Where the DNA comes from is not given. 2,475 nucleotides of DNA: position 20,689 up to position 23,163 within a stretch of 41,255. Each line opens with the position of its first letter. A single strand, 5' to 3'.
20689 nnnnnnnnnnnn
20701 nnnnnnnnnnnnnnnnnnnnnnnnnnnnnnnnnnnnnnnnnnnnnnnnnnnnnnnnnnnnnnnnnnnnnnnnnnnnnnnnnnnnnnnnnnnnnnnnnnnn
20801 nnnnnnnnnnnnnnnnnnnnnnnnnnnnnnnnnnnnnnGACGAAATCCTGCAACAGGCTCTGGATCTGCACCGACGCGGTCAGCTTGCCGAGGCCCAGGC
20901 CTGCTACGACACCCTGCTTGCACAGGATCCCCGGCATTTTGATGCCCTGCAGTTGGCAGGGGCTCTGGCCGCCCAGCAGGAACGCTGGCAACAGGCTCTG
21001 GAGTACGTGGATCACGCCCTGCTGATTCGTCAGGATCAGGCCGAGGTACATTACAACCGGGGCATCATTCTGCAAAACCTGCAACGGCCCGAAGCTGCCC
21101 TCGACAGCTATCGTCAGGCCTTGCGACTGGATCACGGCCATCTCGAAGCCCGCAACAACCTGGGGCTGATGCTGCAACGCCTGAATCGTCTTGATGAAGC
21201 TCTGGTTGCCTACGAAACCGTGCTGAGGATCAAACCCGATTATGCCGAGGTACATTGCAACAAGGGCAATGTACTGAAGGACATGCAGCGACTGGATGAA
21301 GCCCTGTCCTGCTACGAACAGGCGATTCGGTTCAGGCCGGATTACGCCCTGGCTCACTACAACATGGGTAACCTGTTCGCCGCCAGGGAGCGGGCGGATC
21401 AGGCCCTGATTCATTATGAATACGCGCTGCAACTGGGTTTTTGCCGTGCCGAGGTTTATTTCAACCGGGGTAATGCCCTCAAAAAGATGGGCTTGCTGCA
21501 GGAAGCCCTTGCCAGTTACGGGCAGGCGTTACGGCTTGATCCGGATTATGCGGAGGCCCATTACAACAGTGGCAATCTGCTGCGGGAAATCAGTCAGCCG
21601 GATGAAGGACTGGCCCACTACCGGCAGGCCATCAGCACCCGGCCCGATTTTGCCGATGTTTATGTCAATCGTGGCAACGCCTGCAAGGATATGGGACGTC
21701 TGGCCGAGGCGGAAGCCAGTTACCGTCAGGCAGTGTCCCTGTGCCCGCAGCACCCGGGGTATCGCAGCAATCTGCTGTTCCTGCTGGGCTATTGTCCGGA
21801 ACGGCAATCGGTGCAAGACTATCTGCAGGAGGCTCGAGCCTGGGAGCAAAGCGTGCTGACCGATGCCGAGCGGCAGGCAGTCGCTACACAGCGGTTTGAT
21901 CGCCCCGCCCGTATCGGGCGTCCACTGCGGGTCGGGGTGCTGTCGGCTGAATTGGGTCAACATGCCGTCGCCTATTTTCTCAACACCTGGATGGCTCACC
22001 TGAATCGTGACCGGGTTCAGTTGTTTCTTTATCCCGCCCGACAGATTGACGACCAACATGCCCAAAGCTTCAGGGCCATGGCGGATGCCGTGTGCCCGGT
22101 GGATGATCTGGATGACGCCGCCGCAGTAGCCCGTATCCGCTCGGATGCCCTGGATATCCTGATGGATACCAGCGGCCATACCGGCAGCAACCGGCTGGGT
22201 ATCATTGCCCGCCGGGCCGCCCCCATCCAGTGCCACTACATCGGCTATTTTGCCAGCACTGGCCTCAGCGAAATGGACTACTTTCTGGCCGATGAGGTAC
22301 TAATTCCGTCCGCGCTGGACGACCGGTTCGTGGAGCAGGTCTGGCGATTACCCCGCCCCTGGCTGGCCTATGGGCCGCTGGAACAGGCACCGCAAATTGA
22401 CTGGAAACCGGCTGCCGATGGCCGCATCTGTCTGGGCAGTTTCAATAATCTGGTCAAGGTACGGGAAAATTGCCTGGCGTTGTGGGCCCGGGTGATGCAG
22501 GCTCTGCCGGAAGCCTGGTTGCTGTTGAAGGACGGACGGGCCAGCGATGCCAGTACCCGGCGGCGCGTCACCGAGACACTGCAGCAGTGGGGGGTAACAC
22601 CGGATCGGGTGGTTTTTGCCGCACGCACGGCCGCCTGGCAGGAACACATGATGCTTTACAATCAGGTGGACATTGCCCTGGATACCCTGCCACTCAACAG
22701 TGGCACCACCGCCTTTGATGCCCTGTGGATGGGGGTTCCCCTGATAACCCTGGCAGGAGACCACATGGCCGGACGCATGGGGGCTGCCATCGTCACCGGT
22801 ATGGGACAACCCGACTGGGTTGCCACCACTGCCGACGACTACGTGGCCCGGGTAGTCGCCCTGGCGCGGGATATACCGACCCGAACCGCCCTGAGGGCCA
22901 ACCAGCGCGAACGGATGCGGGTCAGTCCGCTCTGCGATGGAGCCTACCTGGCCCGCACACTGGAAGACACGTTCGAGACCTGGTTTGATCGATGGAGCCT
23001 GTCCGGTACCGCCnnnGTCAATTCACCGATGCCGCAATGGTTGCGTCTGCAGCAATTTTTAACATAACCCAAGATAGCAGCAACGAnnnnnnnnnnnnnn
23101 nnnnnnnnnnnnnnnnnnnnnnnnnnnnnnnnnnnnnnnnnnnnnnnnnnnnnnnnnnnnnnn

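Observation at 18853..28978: Candidate self-contained flagellin O-glycosylation and tailoring system built around a double TPR-GT41 enzyme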

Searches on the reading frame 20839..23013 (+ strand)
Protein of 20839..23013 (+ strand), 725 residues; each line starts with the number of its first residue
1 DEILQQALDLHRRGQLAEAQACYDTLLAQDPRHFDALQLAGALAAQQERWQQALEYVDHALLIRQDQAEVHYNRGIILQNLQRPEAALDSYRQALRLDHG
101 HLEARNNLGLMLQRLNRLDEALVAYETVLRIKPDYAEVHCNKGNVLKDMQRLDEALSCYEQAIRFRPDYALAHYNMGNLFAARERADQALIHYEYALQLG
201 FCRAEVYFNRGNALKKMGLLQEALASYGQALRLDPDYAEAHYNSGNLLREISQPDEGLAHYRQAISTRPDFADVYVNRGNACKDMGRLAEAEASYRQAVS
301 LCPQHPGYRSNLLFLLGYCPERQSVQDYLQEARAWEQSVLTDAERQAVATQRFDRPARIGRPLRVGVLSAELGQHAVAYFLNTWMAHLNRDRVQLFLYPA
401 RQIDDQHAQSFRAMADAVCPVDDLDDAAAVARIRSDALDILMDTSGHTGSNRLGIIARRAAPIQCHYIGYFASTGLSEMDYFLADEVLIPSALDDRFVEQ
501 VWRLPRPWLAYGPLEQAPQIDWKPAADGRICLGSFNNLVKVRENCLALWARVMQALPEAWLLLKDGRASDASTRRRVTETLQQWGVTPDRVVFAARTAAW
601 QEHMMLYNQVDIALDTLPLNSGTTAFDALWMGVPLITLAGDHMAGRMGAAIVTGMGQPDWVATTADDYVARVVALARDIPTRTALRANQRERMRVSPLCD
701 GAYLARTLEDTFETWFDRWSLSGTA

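Call 35: find_related_loci(query=A1, collection=genome_contigs, flank=10000)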
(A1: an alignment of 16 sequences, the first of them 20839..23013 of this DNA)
Query A1 (725 aa) in genome_contigs; peptide patterns used: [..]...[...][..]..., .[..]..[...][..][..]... (x = any residue, [..] = any of these).
599 stretches matched a pattern (row limit reached: there are more); 597 encode a relative of the query (tblastn E <= 1e-3); the best 80 are kept; 80 distinct loci.
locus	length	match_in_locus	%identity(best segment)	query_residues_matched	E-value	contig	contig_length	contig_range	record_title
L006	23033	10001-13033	43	10-719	0e+0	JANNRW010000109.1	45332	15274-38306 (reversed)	MAG: Geobacteraceae bacterium isolate SOY_31_metabat_301 SOY_31_k141_1257390, whole genome shotgun sequence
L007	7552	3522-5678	42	2-719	0e+0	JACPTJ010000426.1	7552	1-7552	MAG: Betaproteobacteria bacterium isolate NC_groundwater_729_Ag_S-0.65um_62_13 S37_SO-6_scaffold_601838, whole genome sh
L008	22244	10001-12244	40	8-719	2e-175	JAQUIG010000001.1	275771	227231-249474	MAG: Desulfuromonadaceae bacterium isolate STCSWMC_55 NODE_33_length_275771_cov_7.353485_ST_CSWMC, whole genome shotgun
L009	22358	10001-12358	38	1-719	6e-173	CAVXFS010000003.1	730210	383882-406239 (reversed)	MAG: uncultured beta proteobacterium isolate MFD02416.bin.2.165 genome assembly, contig: contig_2652, whole genome shotg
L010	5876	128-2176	43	4-719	1e-170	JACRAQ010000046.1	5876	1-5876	MAG: Nitrosomonadales bacterium isolate NC_groundwater_1598_Pr3_B-0.1um_59_17 SR-2_scaffold_141_1434913, whole genome sh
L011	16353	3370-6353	40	3-719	2e-165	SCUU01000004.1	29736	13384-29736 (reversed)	MAG: Gallionellaceae bacterium isolate GW715_bin.18 GW715_bin.18-3289, whole genome shotgun sequence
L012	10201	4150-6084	43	1-720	3e-163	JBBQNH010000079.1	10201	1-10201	MAG: Burkholderiales bacterium isolate Co_metawrap_301 Cmw_301_k141_27661457_length_10201_cov_14.9889, whole genome shot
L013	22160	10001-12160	40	4-719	2e-160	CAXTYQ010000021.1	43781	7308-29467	MAG TPA_asm: uncultured Acidobacteriaceae bacterium isolate public_SRR2387885_metawrap_bin.6 genome assembly, contig: pu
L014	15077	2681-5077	40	4-719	7e-158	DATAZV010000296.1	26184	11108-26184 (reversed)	MAG TPA_asm: Burkholderiales bacterium isolate SMAG_U5714 k141_1335152, whole genome shotgun sequence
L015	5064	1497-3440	44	4-719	5e-157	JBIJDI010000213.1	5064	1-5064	MAG: Sulfuritalea sp. isolate ME2006-08-22D15_3300044611_group2_bin219 Rohwer_bin2363_scaffold_31554_c1, whole genome sh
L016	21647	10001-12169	39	1-717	1e-153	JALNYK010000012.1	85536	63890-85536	MAG: Gallionella sp. isolate SO_2017_GW1 bin 129 NODE_1717_length_85536_cov_6.027538_OW334_2017, whole genome shotgun se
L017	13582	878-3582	45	13-719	4e-153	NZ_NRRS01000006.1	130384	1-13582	Rhabdochromatium marinum strain DSM 5261 scaffold0006, whole genome shotgun sequence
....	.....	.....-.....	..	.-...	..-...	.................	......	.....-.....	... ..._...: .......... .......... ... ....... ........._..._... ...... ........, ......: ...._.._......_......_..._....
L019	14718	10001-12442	41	2-724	2e-152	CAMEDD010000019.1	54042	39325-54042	MAG: Candidatus Sulfopaludibacter sp. SbA3 isolate AE-24oct19-144 genome assembly, contig: AE-24oct19-C546, whole genome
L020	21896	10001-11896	42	120-719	6e-151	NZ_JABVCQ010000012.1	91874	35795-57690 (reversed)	Thiospirillum jenense strain DSM 216 assembly_contig_12, whole genome shotgun sequence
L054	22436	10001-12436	34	4-719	6e-128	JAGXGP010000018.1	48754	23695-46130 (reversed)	MAG: Hydrogenophilales bacterium isolate LH_M41 k141_122145, whole genome shotgun sequence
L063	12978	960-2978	39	4-712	3e-126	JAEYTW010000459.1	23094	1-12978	MAG: Proteobacteria bacterium isolate OH_CBlB_147 k127_205116, whole genome shotgun sequence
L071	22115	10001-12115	35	10-719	2e-122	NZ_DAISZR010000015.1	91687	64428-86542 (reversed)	MAG: Methylobacter sp. isolate CTOTU25010 NODE_15_length_91687_cov_526.719388, whole genome shotgun sequence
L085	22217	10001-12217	33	4-719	2e-119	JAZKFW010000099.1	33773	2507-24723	MAG: Pseudomonadota bacterium isolate DC_RB_04_SPN110320-bin020 DCRB04SPN_B020_0_000000000099, whole genome shotgun sequ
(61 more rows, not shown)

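Call 39: search_protein_families(library=pfam, proteins=[L011:147-1166:+, L011:1529-2299:+, L011:2336-3238:+, L011:8800-10476:+, L011:10380-11717:+, L011:11754-13070:-, L011:13190-14752:-, L011:14749-16164:-, L063:4097-4921:-, L063:4924-6537:-], max_evalue=0.0001)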
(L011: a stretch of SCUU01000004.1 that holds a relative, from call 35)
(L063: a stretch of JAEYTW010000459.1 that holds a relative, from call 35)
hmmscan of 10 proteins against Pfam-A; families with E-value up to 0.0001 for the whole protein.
L011:147-1166:+ (339 aa): 1 family
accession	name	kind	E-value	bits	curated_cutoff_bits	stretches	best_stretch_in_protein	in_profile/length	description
PF02120.21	Flg_hook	-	3.2e-14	52.9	29.8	1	263-336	6-79/85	Flagellar hook-length control protein FliK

L011:1529-2299:+ (256 aa): 2 families
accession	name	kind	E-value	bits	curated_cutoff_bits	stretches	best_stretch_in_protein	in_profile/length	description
PF07317.18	PilZN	-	1.4e-17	64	23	1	22-126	1-107/107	Flagellar regulator YcgR, PilZN domain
PF07238.19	PilZ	-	8.5e-07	29.7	22.5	1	128-244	1-102/102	PilZ domain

L011:2336-3238:+ (300 aa): 7 families
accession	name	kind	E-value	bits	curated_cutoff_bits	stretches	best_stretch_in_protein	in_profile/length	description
PF13649.12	Methyltransf_25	-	8e-11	42.9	27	1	50-135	1-87/97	Methyltransferase domain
PF08242.18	Methyltransf_12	-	1.4e-07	32.5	30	1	51-137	1-88/98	Methyltransferase domain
PF08241.18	Methyltransf_11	-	1.7e-07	32.2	21.2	1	51-121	1-69/95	Methyltransferase domain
PF00398.26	RrnaAD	-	8e-07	28.8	24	1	22-111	8-92/263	Ribosomal RNA adenine dimethylase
PF05175.20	MTS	-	9.9e-07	29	23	1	47-118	32-104/170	Methyltransferase small domain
PF13847.12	Methyltransf_31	-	1.8e-06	28.1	27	1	46-122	3-85/145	Methyltransferase domain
PF02475.24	TRM5-TYW2_MTfase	-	1.7e-05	25.3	28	1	35-124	25-116/164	TRM5/TYW2 methyltransferase domain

L011:8800-10476:+ (558 aa): 3 families
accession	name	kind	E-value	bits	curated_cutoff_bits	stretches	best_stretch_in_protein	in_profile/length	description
PF12697.13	Abhydrolase_6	-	4.3e-15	57.4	26.3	1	327-536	1-211/217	Alpha/beta hydrolase family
PF00561.26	Abhydrolase_1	-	1.5e-10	41.6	25.8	1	325-426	1-105/245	alpha/beta hydrolase fold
PF12146.15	Hydrolase_4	-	7.4e-09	35.7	27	1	324-430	4-116/239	Serine aminopeptidase, S33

L011:10380-11717:+ (445 aa): 0 families

L011:11754-13070:- (438 aa): 2 families
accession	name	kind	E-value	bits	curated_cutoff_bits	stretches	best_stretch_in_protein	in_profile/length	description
PF13487.12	HD_5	-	3.2e-22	79.5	27.2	1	135-258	9-134/170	HD domain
PF01966.28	HD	-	8.4e-12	45.8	22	1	141-257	2-110/116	HD domain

L011:13190-14752:- (520 aa): 0 families

L011:14749-16164:- (471 aa): 0 families

L063:4097-4921:- (274 aa): 1 family
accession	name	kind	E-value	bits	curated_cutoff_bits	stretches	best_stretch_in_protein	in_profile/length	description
PF00588.24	SpoU_methylase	-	2.1e-22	80.2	29.7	1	21-171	3-142/142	SpoU rRNA Methylase family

L063:4924-6537:- (537 aa): 3 families
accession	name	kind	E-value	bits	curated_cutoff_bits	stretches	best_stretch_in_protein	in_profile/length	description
PF00682.25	HMGL-like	-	7e-43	147.3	29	1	5-268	1-250/260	HMGL-like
PF08502.15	LeuA_dimer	-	1.7e-25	89.9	24.9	1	382-521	3-127/131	LeuA allosteric (dimerisation) domain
PF22617.1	HCS_D2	-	3.1e-15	56.8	27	1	296-371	2-76/82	Homocitrate synthase post-HMGL domain-like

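Call 75: search_protein_families(library=pfam, proteins=[L071:12179-13309:+, L071:13306-14007:+, L071:14004-14645:+, L071:14617-15297:+, L071:15320-16123:+, L071:16120-17058:+, L071:17105-17779:+, L071:17918-18733:+, L085:14828-15715:+, L054:7790-9382:-], max_evalue=0.0001)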
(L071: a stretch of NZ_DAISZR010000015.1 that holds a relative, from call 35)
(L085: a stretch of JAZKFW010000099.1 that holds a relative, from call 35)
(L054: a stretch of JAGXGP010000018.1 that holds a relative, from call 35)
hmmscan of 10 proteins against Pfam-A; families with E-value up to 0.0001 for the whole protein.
L071:12179-13309:+ (376 aa): 3 families
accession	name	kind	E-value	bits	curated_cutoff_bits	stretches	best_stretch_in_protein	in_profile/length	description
PF01041.23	DegT_DnrJ_EryC1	-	1.6e-103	347.2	19.8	1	22-370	6-359/360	DegT/DnrJ/EryC1/StrS aminotransferase family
PF01053.26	Cys_Met_Meta_PP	-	8.5e-06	25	27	1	31-213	44-225/381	Cys/Met metabolism PLP-dependent enzyme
PF01212.27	Beta_elim_lyase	-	2.5e-05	24.2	27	1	44-185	35-197/288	Beta-eliminating lyase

L071:13306-14007:+ (233 aa): 1 family
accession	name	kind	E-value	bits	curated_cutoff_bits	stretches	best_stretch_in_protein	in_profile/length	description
PF08889.16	WbqC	-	3.3e-70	236.8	21.3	1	8-224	1-217/218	WbqC-like protein family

L071:14004-14645:+ (213 aa): 5 families
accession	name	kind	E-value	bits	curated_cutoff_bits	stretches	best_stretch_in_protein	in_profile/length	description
PF08242.18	Methyltransf_12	-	1.5e-08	35.6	30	1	56-141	1-89/98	Methyltransferase domain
PF13649.12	Methyltransf_25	-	1e-06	29.8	27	1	56-144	2-93/97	Methyltransferase domain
PF13847.12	Methyltransf_31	-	2.2e-06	27.8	27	1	51-144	3-101/145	Methyltransferase domain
PF08241.18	Methyltransf_11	-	3.9e-06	27.9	21.2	1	56-127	1-72/95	Methyltransferase domain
PF13489.12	Methyltransf_23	-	4.3e-05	23.8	27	1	49-125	20-91/164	Methyltransferase domain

L071:14617-15297:+ (226 aa): 1 family
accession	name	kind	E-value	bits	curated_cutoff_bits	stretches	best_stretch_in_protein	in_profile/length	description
PF00132.30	Hexapep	-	2.9e-15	55.7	27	2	115-147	4-36/36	Bacterial transferase hexapeptide (six repeats)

L071:15320-16123:+ (267 aa): 1 family
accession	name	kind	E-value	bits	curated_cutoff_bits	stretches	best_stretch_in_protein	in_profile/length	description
PF05050.19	Methyltransf_21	-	4.3e-13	50.2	22.7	1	79-246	1-164/173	Methyltransferase FkbM domain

L071:16120-17058:+ (312 aa): 0 families

L071:17105-17779:+ (224 aa): 1 family
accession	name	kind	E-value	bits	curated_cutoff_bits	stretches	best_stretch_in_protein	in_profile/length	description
PF05721.19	PhyH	-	5.8e-08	33.7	22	1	8-197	1-186/213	Phytanoyl-CoA dioxygenase (PhyH)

L071:17918-18733:+ (271 aa): 2 families
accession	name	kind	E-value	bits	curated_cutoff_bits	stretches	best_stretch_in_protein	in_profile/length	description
PF05721.19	PhyH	-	2.2e-20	74.3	22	1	14-205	2-211/213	Phytanoyl-CoA dioxygenase (PhyH)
PF13640.12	2OG-FeII_Oxy_3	-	1.6e-05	26.2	27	1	121-209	13-94/98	2OG-Fe(II) oxygenase superfamily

L085:14828-15715:+ (295 aa): 2 families
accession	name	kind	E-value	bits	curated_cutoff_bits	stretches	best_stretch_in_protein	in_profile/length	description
PF04989.18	RMNT_CmcI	-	3.5e-96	321.3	23.2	1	75-294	2-206/206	Rhamnosyl O-methyltransferase/CmcI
PF13578.12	Methyltransf_24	-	7.4e-07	30.4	26.3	1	110-233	1-102/105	Methyltransferase domain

L054:7790-9382:- (530 aa): 1 family
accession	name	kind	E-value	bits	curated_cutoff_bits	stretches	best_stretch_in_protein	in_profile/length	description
PF00990.26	GGDEF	-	3e-38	131.6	23.8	1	364-517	4-161/161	Diguanylate cyclase, GGDEF domain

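Call 80: predict_structure(alignment_id=A1)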
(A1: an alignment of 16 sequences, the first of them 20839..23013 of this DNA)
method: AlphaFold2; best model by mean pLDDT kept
length: 725 residues; sequences in the alignment: 16
mean_pLDDT: 89.1   pTM: 0.78
mean pLDDT of the five models: 89.1, 87.9, 87.1, 87.0, 83.8
residues with pLDDT >= 90: 431; 70-90: 259; 50-70: 34; < 50: 1
segments of 3 or more residues with pLDDT < 50: none
pLDDT, mean of each block of 10 residues (from residue 1): 90 92 94 94 94 97 94 96 96 95 96 96 97 97 96 97 97 97 94 97 96 94 97 98 95 90 97 96 84 96 88 79 81 85 86 82 91 72 89 93 80 92 91 94 72 87 79 73 83 84 78 78 91 85 87 95 86 87 94 86 91 73 77 87 78 84 92 94 89 82 90 92 64
secondary structure, 60 per line:
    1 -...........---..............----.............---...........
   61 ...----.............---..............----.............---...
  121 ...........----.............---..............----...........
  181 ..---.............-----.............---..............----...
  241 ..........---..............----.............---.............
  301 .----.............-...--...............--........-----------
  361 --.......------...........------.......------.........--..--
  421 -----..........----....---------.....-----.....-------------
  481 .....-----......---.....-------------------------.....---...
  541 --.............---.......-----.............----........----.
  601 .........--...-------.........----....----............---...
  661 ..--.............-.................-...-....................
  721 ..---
elements in order (helices of 4 or more, strands of 3 or more residues): H2-12 H16-29 H34-46 H50-63 H68-80 H84-97 H102-114 H118-131 H136-148 H152-165 H170-182 H186-198 H204-216 H220-233 H238-250 H254-267 H272-284 H288-301 H306-318 H325-339 H342-349 E363-369 H376-386 E393-399 H406-414 H426-435 E440-443 H453-457 E463-467 E481-485 H491-496 E500-504 E530-534 H543-555 E559-565 H571-583 E591-595 H600-609 E612-614 H622-630 E635-638 H643-654 H665-677 H679-695 H701-722

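Call 82: fold_search(model_id=the predicted structure, library=pdb)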
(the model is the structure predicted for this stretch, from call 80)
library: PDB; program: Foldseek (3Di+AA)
matches with E <= 10: 1755; with E <= 0.001: 593
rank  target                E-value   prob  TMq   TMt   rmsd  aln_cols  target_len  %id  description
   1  8dtf_A                2.6e-42  1.00  0.51  0.47  18.7       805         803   27  Cryo-EM structure of the full length Arabidopsis SPY with complete TPRs (released 2023-03-08)
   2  8dtg_B                3.1e-41  1.00  0.75  0.74   7.8       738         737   27  Cryo-EM structure of Arabidopsis SPY alternative conformation 1 (released 2023-03-08)
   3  7y4i_A                4.2e-41  1.00  0.60  0.53  17.9       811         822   26  Crystal structure of SPINDLY in complex with GDP (released 2022-12-07)
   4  8dtg_A                1.0e-40  1.00  0.52  0.47  18.9       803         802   27  Cryo-EM structure of Arabidopsis SPY alternative conformation 1 (released 2023-03-08)
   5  8dth_B                1.5e-40  1.00  0.75  0.77   6.0       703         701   28  Cryo-EM structure of Arabidopsis SPY alternative conformation 2 (released 2023-03-08)
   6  7y4i_B                1.9e-40  1.00  0.64  0.57  18.0       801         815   27  Crystal structure of SPINDLY in complex with GDP (released 2022-12-07)
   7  8dth_A                2.0e-40  1.00  0.75  0.74   8.1       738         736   27  Cryo-EM structure of Arabidopsis SPY alternative conformation 2 (released 2023-03-08)
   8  8dti_A                1.6e-36  1.00  0.71  0.81   4.9       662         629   28  Cryo-EM structure of Arabidopsis SPY in complex with GDP-fucose (released 2023-03-08)
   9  7yea_A                1.1e-34  1.00  0.53  0.39  15.1       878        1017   22  Human O-GlcNAc transferase Dimer (released 2023-07-12)
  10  7ntf_B                7.4e-34  1.00  0.60  0.54   9.2       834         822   21  Cryo-EM structure of unliganded O-GlcNAc transferase (released 2021-11-17)
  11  7yeh_A                3.8e-33  1.00  0.53  0.39  14.1       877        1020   22  Cryo-EM structure of human OGT-OGA complex (released 2023-07-12)
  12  7ntf_A                2.5e-32  1.00  0.52  0.42  14.5       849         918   22  Cryo-EM structure of unliganded O-GlcNAc transferase (released 2021-11-17)
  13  5a01_A                2.7e-30  1.00  0.57  0.60   8.8       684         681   22  O-GlcNAc transferase from Drososphila melanogaster (released 2016-04-27)
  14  5djs_A                3.2e-29  1.00  0.62  0.85   4.0       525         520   29  Thermobaculum terrenum O-GlcNAc transferase mutant - K341M (released 2015-10-28)
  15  5hgv_A                3.4e-29  1.00  0.59  0.61   7.8       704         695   22  Structure of an O-GlcNAc transferase point mutant, D554N in complex with peptide (released 2016-09-14)
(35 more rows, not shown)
